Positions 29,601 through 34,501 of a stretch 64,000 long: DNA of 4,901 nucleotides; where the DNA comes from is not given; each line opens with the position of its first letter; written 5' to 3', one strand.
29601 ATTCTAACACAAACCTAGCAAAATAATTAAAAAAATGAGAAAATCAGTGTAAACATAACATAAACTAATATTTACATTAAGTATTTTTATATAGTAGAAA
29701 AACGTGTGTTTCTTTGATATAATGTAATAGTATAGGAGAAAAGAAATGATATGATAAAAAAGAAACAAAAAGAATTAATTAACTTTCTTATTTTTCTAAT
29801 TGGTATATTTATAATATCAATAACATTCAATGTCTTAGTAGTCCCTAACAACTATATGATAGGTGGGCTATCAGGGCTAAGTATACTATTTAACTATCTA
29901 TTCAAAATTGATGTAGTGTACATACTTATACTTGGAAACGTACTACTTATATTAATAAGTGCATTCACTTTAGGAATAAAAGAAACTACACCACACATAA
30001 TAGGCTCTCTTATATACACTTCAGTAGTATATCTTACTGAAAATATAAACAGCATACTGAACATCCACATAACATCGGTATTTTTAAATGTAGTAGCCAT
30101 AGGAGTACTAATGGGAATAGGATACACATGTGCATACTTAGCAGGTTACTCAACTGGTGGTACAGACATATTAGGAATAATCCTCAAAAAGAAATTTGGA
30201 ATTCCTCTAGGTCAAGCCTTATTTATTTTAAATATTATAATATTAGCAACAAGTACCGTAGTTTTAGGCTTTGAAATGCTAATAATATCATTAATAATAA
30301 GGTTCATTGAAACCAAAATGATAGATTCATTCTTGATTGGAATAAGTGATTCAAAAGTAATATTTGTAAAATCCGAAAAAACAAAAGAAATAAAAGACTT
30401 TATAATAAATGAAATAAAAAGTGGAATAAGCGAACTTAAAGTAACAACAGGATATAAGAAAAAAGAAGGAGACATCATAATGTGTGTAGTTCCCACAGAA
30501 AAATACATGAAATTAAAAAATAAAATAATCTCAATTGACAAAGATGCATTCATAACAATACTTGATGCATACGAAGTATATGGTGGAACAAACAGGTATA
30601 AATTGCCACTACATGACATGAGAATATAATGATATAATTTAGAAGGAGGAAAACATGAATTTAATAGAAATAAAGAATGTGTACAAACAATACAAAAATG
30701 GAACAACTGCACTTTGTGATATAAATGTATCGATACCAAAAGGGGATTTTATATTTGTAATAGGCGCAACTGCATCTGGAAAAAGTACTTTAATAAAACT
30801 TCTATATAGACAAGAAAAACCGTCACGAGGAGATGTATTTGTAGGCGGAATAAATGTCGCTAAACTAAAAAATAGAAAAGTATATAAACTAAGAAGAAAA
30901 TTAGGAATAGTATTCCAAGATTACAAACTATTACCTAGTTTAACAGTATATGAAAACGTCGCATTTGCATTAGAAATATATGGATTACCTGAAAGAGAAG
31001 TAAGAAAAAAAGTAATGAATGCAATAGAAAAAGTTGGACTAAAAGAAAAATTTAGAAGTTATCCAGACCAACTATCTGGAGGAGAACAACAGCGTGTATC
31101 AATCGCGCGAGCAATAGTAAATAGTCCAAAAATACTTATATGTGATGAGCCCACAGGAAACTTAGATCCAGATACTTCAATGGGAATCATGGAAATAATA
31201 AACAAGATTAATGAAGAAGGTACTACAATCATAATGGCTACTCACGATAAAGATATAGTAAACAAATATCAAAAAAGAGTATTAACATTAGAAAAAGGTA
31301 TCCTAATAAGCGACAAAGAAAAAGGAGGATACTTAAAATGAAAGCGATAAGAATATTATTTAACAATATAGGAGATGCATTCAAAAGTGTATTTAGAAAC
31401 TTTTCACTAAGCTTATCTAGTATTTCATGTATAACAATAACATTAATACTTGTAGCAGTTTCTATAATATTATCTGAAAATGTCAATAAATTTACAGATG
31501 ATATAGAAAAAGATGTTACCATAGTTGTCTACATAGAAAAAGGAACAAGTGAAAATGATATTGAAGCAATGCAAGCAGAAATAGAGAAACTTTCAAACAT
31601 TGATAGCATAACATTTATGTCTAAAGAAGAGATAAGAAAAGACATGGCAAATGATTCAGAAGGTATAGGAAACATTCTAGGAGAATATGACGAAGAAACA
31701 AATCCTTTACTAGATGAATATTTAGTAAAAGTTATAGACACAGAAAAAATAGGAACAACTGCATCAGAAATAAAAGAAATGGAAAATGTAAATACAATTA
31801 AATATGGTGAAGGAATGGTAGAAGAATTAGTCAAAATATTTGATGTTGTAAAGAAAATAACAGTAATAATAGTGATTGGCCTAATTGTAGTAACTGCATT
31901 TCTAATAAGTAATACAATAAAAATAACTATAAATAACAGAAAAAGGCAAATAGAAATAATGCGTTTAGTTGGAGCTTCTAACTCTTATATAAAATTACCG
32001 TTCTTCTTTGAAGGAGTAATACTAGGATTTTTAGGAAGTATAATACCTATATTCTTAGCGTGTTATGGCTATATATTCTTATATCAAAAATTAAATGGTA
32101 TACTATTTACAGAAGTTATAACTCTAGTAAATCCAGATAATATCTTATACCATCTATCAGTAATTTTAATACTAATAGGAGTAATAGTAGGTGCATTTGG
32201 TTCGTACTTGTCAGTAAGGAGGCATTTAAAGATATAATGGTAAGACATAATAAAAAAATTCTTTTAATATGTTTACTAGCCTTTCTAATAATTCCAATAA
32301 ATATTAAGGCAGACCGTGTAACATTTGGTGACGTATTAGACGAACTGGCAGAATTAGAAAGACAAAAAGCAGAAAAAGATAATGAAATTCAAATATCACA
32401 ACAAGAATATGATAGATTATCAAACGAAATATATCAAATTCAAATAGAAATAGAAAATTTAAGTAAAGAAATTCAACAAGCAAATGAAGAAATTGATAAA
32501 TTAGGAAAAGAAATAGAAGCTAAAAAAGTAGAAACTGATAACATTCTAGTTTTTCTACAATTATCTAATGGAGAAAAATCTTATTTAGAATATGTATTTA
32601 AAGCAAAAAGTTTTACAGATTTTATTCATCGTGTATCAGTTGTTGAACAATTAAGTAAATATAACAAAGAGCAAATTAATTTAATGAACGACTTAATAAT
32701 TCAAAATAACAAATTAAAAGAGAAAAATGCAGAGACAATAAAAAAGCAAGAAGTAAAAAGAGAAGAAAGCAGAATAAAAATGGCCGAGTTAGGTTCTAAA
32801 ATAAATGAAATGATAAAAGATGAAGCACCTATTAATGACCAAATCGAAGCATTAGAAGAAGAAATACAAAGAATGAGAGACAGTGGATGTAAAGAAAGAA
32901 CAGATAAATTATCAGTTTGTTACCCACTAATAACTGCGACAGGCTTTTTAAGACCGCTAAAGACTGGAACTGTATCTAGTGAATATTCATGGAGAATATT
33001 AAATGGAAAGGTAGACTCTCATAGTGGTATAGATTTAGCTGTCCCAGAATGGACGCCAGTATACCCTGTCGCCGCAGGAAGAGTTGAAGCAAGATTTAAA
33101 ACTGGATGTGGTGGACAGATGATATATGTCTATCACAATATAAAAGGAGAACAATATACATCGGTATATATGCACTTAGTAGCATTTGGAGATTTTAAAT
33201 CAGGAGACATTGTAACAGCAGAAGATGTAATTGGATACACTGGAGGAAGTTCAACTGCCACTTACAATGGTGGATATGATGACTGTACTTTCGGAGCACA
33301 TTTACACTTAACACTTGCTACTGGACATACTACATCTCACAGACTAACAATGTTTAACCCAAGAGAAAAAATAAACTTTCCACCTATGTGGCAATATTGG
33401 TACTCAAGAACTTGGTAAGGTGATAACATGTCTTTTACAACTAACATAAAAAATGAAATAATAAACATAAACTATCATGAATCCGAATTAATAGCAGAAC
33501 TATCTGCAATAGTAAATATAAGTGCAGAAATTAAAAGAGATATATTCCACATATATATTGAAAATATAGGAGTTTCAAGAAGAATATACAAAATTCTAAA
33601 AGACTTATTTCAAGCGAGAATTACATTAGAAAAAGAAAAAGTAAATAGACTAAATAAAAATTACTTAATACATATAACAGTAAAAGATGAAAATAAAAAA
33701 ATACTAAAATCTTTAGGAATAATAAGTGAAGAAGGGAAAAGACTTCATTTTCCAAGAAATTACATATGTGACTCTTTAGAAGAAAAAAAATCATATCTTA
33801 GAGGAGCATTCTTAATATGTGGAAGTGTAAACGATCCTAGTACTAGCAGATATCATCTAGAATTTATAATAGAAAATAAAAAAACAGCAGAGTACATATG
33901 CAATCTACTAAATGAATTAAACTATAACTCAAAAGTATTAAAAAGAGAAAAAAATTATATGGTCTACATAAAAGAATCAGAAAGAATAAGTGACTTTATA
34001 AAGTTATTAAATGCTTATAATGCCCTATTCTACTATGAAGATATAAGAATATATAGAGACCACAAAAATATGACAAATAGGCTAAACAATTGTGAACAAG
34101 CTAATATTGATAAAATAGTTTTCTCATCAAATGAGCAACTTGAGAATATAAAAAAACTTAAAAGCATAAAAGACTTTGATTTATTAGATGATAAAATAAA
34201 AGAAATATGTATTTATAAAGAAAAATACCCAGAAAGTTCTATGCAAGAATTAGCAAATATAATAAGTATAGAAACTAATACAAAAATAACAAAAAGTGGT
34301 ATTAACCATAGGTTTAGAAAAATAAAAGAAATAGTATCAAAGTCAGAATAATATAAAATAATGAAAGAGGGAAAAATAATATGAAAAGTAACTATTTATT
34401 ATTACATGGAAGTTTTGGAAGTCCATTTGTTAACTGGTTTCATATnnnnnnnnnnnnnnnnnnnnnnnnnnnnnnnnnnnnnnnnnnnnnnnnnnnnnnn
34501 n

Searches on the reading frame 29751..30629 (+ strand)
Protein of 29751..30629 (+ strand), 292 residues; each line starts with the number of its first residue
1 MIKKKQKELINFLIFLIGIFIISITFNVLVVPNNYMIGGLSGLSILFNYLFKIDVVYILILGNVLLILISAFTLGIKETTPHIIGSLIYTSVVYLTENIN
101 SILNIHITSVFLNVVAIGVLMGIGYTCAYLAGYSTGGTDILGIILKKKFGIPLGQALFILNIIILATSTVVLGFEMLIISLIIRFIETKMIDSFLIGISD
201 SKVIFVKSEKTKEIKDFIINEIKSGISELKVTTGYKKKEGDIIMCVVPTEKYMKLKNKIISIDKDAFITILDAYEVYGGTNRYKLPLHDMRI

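Call 18: search_protein_families(library=pfam, proteins=[window:29751-30629:+], max_evalue=0.001)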
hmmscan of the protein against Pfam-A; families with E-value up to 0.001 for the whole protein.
window:29751-30629:+ (292 aa): 2 families
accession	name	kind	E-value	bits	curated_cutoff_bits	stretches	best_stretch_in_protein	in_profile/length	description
PF02588.21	YitT_membrane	-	3.5e-40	138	24.3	1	12-218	2-204/205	Uncharacterised 5xTM membrane BCR, YitT family COG1284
PF10035.14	DUF2179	-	5.6e-14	52.2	22.8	1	225-278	2-55/55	Uncharacterized protein conserved in bacteria (DUF2179)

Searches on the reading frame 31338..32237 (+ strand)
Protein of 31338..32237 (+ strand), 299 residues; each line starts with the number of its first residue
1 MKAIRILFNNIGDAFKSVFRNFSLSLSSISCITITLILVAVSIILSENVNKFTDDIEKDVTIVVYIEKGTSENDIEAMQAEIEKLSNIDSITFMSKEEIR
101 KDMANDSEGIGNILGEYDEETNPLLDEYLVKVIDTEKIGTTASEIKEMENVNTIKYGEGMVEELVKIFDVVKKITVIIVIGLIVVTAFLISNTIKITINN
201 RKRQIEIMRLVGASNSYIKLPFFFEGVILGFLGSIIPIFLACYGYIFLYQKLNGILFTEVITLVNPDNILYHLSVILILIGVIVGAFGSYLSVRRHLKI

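Call 19: search_protein_families(library=pfam, proteins=[window:31338-32237:+], max_evalue=0.001)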
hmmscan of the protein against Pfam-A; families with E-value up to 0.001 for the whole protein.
window:31338-32237:+ (299 aa): 2 families
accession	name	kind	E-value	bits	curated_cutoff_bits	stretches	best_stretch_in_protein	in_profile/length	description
PF18075.7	FtsX_ECD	-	5.2e-18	65.9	23.5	1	60-153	1-95/96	FtsX extracellular domain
PF02687.27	FtsX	-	8.6e-12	45.6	25.5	1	177-295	2-114/120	FtsX-like permease C-terminal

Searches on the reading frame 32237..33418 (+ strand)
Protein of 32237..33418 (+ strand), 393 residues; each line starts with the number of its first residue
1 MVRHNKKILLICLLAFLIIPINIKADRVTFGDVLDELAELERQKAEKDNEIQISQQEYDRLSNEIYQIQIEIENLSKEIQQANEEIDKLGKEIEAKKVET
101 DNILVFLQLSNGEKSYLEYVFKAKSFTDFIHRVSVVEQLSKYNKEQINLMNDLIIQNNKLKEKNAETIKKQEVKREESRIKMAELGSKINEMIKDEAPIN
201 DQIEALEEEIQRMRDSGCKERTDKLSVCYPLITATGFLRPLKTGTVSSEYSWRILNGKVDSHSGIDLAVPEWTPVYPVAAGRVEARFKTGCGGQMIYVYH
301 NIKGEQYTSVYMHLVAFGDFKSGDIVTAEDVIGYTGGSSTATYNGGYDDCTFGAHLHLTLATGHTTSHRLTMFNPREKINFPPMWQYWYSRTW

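Call 19: search_protein_families(library=pfam, proteins=[window:32237-33418:+], max_evalue=0.001)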
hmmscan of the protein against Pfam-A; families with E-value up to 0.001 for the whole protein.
window:32237-33418:+ (393 aa): 4 families
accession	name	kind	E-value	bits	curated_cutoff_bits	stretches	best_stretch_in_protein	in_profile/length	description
PF01551.29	Peptidase_M23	-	1.3e-14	54.6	28.7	1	261-362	2-89/96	Peptidase family M23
PF24568.1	CC_PcsB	-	5.1e-11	42.7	27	1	86-147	1-62/75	Peptidoglycan hydrolase PcsB, coiled-coil domain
PF08614.16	ATG16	-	0.00011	22.8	33.7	0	35-98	88-151/200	Autophagy protein 16 (ATG16)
PF11932.13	DUF3450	-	0.00057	19.7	32.6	1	14-103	5-91/241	Protein of unknown function (DUF3450)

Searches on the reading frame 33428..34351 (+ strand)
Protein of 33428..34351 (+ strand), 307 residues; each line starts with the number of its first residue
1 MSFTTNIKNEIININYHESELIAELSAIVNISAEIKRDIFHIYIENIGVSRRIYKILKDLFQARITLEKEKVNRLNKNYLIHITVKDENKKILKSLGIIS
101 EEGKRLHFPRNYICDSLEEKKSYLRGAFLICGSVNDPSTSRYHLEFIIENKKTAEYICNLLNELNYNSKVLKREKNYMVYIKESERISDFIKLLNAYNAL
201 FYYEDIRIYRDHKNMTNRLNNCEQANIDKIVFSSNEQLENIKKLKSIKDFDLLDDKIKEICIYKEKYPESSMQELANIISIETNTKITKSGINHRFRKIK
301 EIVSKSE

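Call 19: search_protein_families(library=pfam, proteins=[window:33428-34351:+], max_evalue=0.001)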
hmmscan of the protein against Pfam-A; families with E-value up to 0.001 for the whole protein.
window:33428-34351:+ (307 aa): 3 families
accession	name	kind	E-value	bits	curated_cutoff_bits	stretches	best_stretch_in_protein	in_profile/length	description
PF14527.11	LAGLIDADG_WhiA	-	9.3e-28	96.6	23.2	1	121-212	2-92/93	WhiA LAGLIDADG-like domain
PF02650.20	HTH_WhiA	-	8e-25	87.5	27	1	217-302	2-83/84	WhiA C-terminal HTH domain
PF10298.14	WhiA_N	-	3.5e-12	46.7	23.4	1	20-99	3-86/86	WhiA N-terminal LAGLIDADG-like domain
